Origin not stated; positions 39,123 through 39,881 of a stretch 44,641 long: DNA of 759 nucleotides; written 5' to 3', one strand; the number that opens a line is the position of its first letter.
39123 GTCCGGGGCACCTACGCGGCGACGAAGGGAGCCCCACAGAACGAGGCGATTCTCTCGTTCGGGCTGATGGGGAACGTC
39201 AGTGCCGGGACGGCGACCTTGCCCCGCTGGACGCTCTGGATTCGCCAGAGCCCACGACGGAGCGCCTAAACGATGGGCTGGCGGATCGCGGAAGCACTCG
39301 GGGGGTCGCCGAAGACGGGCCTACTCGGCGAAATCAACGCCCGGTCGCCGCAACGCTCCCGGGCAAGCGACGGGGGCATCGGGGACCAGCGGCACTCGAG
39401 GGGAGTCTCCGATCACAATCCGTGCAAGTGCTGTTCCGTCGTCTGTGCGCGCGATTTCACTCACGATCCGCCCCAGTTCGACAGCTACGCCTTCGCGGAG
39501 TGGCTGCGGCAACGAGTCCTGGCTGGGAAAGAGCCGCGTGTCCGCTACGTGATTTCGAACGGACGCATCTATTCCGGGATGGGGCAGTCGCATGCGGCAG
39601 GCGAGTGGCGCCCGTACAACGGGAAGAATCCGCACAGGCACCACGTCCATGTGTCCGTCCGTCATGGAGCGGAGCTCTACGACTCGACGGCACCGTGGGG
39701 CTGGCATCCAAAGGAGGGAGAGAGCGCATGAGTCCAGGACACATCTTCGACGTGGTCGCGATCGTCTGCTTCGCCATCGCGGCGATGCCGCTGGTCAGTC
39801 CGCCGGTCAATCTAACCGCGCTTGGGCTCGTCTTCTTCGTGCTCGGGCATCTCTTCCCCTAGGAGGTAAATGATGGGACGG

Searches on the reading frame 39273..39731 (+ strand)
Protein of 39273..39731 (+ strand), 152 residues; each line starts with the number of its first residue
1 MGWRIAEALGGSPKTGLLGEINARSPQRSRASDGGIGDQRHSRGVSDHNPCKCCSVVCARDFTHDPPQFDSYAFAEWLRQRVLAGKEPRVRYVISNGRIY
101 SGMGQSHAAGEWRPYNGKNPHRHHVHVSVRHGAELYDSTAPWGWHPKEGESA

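Call 67: search_protein_families(library=phrogs, proteins=[window:39273-39731:+], max_evalue=0.001)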
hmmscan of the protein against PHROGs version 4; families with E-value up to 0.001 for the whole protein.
window:39273-39731:+ (152 aa): 1 family
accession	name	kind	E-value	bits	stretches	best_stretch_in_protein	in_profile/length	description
phrog_32486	-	unknown function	5.1e-13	50.1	1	18-145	18-131/170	-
